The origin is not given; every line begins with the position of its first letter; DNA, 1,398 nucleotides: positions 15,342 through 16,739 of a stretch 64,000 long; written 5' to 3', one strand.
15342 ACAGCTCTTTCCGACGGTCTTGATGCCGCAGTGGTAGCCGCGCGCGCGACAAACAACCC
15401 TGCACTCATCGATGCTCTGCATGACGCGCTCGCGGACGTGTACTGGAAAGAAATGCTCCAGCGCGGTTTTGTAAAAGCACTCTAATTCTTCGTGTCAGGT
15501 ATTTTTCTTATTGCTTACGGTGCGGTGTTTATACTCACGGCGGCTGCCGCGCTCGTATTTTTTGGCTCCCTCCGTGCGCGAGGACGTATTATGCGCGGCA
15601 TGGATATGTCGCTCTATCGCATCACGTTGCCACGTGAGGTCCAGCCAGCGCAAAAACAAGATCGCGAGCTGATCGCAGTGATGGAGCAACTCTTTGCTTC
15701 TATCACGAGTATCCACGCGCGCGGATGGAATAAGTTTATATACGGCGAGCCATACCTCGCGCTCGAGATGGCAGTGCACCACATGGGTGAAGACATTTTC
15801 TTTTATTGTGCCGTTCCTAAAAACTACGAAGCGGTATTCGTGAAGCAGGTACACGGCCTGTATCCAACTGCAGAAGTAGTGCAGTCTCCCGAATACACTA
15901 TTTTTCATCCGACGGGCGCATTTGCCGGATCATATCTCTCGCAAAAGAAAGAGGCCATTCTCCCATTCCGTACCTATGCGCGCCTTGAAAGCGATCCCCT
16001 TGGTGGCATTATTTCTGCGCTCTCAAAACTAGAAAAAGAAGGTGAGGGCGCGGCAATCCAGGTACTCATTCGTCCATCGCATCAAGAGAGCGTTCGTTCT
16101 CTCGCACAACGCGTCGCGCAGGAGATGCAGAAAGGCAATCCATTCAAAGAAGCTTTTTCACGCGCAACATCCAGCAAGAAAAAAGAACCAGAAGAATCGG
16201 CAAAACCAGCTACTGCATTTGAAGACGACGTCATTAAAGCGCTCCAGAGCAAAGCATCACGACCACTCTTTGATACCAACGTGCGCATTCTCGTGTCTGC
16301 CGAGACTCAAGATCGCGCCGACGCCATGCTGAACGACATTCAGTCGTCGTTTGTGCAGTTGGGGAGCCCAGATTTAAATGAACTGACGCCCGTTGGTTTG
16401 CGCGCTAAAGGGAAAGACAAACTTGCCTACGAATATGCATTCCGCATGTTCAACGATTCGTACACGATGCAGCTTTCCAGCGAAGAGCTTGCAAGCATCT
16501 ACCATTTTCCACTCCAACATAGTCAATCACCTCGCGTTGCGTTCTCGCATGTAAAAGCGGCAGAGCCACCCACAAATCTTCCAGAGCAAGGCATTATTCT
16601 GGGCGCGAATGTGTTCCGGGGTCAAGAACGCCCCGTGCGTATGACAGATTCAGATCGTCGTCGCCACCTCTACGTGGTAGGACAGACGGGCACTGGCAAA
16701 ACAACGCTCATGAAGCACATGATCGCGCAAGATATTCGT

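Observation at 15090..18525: Stand-alone VirD4/TraG-like coupling ATPase fused in an operon with a GtrA-like protein, next to a GT-C glycosyltransferase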

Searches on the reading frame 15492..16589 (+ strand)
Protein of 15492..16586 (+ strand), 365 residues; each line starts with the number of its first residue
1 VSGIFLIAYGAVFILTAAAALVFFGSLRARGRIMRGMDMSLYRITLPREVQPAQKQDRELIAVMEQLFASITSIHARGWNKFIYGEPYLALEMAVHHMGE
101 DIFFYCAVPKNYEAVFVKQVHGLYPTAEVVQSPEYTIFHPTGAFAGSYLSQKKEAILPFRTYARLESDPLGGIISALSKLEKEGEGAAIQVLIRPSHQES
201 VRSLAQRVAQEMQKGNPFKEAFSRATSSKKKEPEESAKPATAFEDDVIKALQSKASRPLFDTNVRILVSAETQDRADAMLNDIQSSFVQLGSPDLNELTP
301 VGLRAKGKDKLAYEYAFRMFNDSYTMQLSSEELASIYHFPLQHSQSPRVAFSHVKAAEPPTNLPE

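Call 23: search_protein_representatives(protein=window:15492-16586:+)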
Query: 365 residues. Proteins with E-value up to 0.001 (for the whole library): 1424; up to 1e-10: 639; up to 1e-30: 150. The best 150 are listed.
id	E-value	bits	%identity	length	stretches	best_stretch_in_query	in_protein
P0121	2.4e-98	345.8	52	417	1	9-319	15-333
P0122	5.6e-78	278.9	43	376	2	4-224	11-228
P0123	6.1e-77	275.4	44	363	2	56-345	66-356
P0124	4.0e-75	269.5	42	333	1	7-342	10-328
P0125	2.4e-67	243.9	38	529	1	4-365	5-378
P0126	2.1e-64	234.3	46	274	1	5-263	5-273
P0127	7.1e-62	225.9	52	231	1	52-256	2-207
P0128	4.2e-60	220.1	37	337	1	5-328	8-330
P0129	4.7e-60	219.9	40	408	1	4-343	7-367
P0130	4.8e-60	219.9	46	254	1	5-233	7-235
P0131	3.0e-59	217.3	37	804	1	14-364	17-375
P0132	1.3e-58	215.2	37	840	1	12-365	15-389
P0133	1.1e-56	208.8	35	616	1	11-364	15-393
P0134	1.2e-56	208.7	35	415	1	26-364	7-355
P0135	5.3e-56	206.6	36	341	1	2-319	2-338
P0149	4.1e-46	174.1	34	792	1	9-364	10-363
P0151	5.8e-46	173.6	37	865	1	3-364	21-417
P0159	2.8e-43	164.8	31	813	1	15-364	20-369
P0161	7.7e-43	163.4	29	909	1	21-363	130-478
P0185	1.8e-37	145.7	29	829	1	11-364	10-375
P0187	4.0e-37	144.6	30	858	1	7-365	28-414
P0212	2.6e-35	138.6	31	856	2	25-225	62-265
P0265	5.3e-31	124.5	30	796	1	5-364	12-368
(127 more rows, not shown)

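Call 40: predict_structure(alignment_id=A2)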
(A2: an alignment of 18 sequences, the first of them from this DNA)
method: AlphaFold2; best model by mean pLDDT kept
length: 331 residues; sequences in the alignment: 18
mean_pLDDT: 72.8   pTM: 0.75
mean pLDDT of the five models: 72.8, 71.2, 68.2, 64.6, 64.2
residues with pLDDT >= 90: 13; 70-90: 194; 50-70: 89; < 50: 35
segments of 3 or more residues with pLDDT < 50: 15-18, 41-47, 306-323
pLDDT, mean of each block of 10 residues (from residue 1): 74 52 69 70 48 76 67 80 76 77 71 88 79 67 69 84 83 88 88 64 72 88 88 85 86 78 80 52 70 88 57 36 54 46
secondary structure, 60 per line:
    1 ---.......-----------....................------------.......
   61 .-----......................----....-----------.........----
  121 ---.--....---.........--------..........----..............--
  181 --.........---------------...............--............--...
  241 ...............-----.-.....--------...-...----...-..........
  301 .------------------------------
elements in order: E4-10 H22-41 E54-61 E67-74 H75-88 E93-96 E108-116 H127-130 H134-142 E151-160 H165-178 H183-191 H207-221 E224-235 H238-255 E263-267 E291-294 H295-301

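Call 65: fold_search(model_id=the predicted structure, library=pdb)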
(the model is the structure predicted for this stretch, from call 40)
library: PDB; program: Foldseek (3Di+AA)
matches with E <= 10: 803; with E <= 0.001: 14
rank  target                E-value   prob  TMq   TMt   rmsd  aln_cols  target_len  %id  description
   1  7o42_E                4.9e-07  1.00  0.43  0.19   7.9       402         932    8  TrwK/VirB4unbound trimer of dimers complex (with Hcp1) from the R388 type IV secretion system determined by cryo-EM. (released 2022-06-22)
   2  7o41_B                6.5e-07  1.00  0.42  0.24   8.3       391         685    9  Hexameric composite model of the Inner Membrane Complex (IMC) with the Arches from the fully-assembled R388 type IV se (released 2022-06-22)
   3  8rtd_g                8.7e-07  1.00  0.39  0.21   8.5       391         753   12  Stalk-Arches-IMC structure from the fully-assembled R388 type IV secretion system determined by cryo-EM. (released 2024-06-19)
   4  8rtb_A                1.7e-06  1.00  0.40  0.22   8.4       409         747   11  Extended inner membrane complex (IMC) protomer structure (TrwM/VirB3-TrwK/VirB4-TrwI/VirB6-TrwG/VirB8-TrwE/VirB10) fro (released 2024-06-19)
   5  8rtd_O                1.7e-06  1.00  0.40  0.21   8.4       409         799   11  Stalk-Arches-IMC structure from the fully-assembled R388 type IV secretion system determined by cryo-EM. (released 2024-06-19)
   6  8rtd_T                1.7e-06  1.00  0.40  0.21   8.4       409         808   11  Stalk-Arches-IMC structure from the fully-assembled R388 type IV secretion system determined by cryo-EM. (released 2024-06-19)
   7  8rtb_B                2.0e-06  1.00  0.45  0.26   7.7       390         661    9  Extended inner membrane complex (IMC) protomer structure (TrwM/VirB3-TrwK/VirB4-TrwI/VirB6-TrwG/VirB8-TrwE/VirB10) fro (released 2024-06-19)
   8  7o42_A                2.0e-06  1.00  0.43  0.19   7.8       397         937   10  TrwK/VirB4unbound trimer of dimers complex (with Hcp1) from the R388 type IV secretion system determined by cryo-EM. (released 2022-06-22)
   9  7o43_A                2.5e-06  1.00  0.43  0.22   7.7       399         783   10  TrwK/VirB4unbound dimer complex from R388 type IV secretion system determined by cryo-EM. (released 2022-06-22)
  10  8rtd_h                3.0e-06  1.00  0.45  0.35   8.1       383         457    9  Stalk-Arches-IMC structure from the fully-assembled R388 type IV secretion system determined by cryo-EM. (released 2024-06-19)
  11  7o43_B                3.7e-06  1.00  0.44  0.22   7.8       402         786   10  TrwK/VirB4unbound dimer complex from R388 type IV secretion system determined by cryo-EM. (released 2022-06-22)
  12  8rtd_P                5.0e-06  1.00  0.45  0.23   7.7       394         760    9  Stalk-Arches-IMC structure from the fully-assembled R388 type IV secretion system determined by cryo-EM. (released 2024-06-19)
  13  8rtd_V                5.6e-06  1.00  0.45  0.24   7.7       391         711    9  Stalk-Arches-IMC structure from the fully-assembled R388 type IV secretion system determined by cryo-EM. (released 2024-06-19)
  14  7o41_A                4.0e-05  1.00  0.41  0.22   8.4       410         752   10  Hexameric composite model of the Inner Membrane Complex (IMC) with the Arches from the fully-assembled R388 type IV se (released 2022-06-22)
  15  7zzk_A                8.5e-03  0.84  0.30  0.23   9.8       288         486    9  Structure of the N-acetyl-D-glucosamine oxidase from Ralstonia Solanacearum (released 2022-08-03)
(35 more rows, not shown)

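Call 74: list_cluster_members(proteins=[P0131, P0132, P0149, P0151, P0159, P0161, P0185, P0187, P0212, P0265])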
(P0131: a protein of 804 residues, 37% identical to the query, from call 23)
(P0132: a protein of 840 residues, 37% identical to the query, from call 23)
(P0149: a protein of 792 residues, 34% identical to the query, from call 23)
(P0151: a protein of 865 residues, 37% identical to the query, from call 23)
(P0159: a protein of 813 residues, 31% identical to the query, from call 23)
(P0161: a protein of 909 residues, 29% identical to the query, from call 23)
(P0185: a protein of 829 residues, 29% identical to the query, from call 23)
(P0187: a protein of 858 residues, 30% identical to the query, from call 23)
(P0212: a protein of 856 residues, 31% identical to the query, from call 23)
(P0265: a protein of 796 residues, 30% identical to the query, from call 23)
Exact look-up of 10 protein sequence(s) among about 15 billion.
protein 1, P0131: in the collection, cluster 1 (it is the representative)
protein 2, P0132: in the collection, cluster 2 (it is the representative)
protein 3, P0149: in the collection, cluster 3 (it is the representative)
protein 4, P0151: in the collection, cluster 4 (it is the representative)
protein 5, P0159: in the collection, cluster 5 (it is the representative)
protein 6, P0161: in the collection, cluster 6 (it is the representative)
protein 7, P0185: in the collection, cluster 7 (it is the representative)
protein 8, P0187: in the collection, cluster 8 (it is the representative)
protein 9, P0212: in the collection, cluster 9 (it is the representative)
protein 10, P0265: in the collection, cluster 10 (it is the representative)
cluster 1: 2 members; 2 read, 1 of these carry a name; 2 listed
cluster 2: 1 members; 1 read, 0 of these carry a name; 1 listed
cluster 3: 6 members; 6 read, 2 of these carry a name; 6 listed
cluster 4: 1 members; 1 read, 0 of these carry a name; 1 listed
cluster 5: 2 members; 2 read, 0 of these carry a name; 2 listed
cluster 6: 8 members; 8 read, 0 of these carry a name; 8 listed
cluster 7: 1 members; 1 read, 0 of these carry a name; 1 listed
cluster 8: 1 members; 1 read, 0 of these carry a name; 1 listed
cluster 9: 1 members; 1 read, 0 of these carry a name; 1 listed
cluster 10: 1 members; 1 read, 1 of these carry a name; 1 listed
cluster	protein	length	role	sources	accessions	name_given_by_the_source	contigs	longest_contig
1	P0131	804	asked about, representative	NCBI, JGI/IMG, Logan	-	type IV secretory pathway TraG/TraD family ATPase VirD4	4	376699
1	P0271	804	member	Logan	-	-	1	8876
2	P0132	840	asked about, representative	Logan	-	-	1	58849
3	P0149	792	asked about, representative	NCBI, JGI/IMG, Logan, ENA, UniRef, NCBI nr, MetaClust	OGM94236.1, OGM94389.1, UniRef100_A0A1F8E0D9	hypothetical protein A2524_01015 [Candidatus Wolfebacteria bacterium RIFOXYD12_FULL_48_21] | Uncharacterized protein n=1 Tax=Candidatus Wolfebacteria bacterium RIFOXYD1_FULL_48_65 ... | MAG: hypothetical protein A2610_02960 [Candidatus Wolfebacteria bacterium ...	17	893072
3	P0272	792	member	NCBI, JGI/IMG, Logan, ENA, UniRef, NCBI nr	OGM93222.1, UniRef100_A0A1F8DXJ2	hypothetical protein A2372_02345 [Candidatus Wolfebacteria bacterium RIFOXYB1_FULL_54_12] | DUF8128 domain-containing protein n=1 Tax=Candidatus Wolfebacteria bacterium ... | MAG: hypothetical protein A2372_02345 [Candidatus Wolfebacteria bacterium ...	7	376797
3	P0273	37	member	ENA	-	-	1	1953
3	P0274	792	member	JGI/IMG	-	-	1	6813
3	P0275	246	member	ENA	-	-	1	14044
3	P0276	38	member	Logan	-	-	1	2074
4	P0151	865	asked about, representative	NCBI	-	-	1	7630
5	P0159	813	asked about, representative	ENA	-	-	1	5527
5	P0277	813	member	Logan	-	-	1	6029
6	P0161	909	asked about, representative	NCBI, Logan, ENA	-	-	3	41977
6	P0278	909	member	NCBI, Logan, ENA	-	-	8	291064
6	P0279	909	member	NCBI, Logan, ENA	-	-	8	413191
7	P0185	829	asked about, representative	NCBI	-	-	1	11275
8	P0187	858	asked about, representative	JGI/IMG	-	-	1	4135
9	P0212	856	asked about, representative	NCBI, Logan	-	-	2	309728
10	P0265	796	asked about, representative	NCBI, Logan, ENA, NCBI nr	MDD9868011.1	MAG: type IV secretion system DNA-binding domain-containing protein [Candidatus ... | type IV secretion system DNA-binding domain-containing protein [Candidatus ...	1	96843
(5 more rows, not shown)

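Call 96: search_dna_similar(query=window:15597-16589:+, collection=plasmids, mode=protein, max_evalue=0.01, max_rows=20)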
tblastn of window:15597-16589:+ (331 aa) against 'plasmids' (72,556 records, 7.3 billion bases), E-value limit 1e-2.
Records with a match: 16; places in all: 16; records where one place covers at least 80% of the query: 5.
Best place of each record, by identity: <60% 16.
By first word of the organism name: Natrinema 6; Bacillus 3; Haloterrigena 3; Pontibacillus 1; Halostella 1; Salinibaculum 1; Streptomyces 1.
By predicted mobility (MOB-suite, as given by PLSDB): non-mobilizable 16.
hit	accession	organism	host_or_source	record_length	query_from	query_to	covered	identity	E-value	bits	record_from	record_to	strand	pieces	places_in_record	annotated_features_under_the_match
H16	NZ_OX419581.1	Bacillus subtilis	garden soil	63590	30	330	91%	23.2%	3e-10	69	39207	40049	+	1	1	DUF87 domain-containing protein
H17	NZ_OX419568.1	Bacillus subtilis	garden soil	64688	30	330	91%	23.2%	3e-10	69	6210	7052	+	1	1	DUF87 domain-containing protein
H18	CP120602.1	Bacillus subtilis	cell culture,cornstarch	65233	30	330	91%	23.2%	3e-10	69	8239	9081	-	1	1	DUF87 domain-containing protein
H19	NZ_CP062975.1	Pontibacillus sp. ALD_SL1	mangrove mud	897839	29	331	92%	21.7%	7e-4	49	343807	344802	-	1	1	hypothetical protein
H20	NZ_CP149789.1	Haloterrigena sp. KLK7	cell culture,salt lake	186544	69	320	76%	26.1%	6e-5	52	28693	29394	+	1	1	hypothetical protein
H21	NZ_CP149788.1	Haloterrigena sp. KLK7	cell culture,salt lake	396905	69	320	76%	26.1%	6e-5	52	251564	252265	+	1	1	hypothetical protein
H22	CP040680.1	Halostella pelagica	pure culture,isolated from salted brown ...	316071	64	327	80%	21.7%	2e-3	48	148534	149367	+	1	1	record has no annotation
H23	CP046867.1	Salinibaculum litoreum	pure culture,isolated from salted brown ...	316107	64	327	80%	21.7%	2e-3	48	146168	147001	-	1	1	record has no annotation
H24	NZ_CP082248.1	Natrinema sp. SYSU A 869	cell culture,salt lake sediment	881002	64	323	79%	21.9%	1e-3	49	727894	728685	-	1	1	hypothetical protein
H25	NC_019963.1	Natrinema pellirubrum DSM 15624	-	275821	64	323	79%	21.8%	7e-4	49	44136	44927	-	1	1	hypothetical protein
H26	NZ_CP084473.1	Natrinema sp. DC36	cell culture,sediment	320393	53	323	82%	20.8%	7e-3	46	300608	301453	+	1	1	hypothetical protein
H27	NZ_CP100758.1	Natrinema gelatinilyticum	marine sediment,sediment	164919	64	323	79%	21.5%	7e-4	49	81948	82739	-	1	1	hypothetical protein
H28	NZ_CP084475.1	Natrinema sp. DC36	cell culture,sediment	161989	64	323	79%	21.4%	5e-3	46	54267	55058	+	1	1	hypothetical protein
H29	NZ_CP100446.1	Natrinema caseinilyticum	marine sediment,sediment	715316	64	323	79%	21.2%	3e-3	47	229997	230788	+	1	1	hypothetical protein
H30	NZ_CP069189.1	Haloterrigena salifodinae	Salt Microbe,Salt Mine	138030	64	323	79%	21.1%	1e-3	49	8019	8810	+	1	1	hypothetical protein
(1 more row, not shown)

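Call 98: get_annotated_region(hit=H16, flank=9000)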
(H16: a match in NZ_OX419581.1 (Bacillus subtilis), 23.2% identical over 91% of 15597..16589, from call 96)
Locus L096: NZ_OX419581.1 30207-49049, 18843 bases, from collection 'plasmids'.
description: Bacillus subtilis isolate NRS6116 plasmid NRS6116_2, complete sequence
organism: Bacillus subtilis (NCBI taxid 1423)
taxonomy: Bacteria; Bacillota; Bacilli; Bacillales; Bacillaceae; Bacillus; Bacillus subtilis
host: -; source: garden soil; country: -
typing (MOB-suite, as given by PLSDB): non-mobilizable
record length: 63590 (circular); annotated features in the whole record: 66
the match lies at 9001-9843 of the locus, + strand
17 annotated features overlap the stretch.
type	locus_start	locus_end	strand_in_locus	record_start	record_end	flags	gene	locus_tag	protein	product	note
CDS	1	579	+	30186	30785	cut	-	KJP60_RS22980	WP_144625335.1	hypothetical protein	-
CDS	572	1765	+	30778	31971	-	-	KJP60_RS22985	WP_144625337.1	peptidoglycan DD-metalloendopeptidase family protein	-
CDS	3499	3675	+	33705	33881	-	-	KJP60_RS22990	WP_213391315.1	hypothetical protein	-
CDS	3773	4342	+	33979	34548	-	-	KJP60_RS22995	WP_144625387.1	hypothetical protein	-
CDS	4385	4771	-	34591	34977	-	-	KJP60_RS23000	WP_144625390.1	hypothetical protein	-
CDS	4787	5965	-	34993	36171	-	-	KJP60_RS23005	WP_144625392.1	hypothetical protein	-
CDS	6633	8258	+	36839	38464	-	-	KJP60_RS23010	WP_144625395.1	hypothetical protein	-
CDS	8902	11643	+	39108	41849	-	-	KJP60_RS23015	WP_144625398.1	DUF87 domain-containing protein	-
CDS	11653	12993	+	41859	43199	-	-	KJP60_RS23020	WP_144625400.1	replication-relaxation family protein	-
CDS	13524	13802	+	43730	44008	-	-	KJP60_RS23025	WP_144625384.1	hypothetical protein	-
CDS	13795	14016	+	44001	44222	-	-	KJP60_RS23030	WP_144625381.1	hypothetical protein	-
CDS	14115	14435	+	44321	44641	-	-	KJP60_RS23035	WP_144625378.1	hypothetical protein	-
CDS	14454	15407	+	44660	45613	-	-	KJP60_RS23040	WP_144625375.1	conjugal transfer protein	-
CDS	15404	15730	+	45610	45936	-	-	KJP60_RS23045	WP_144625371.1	TcpD family membrane protein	-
CDS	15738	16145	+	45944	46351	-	-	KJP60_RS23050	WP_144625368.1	TcpE family conjugal transfer membrane protein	-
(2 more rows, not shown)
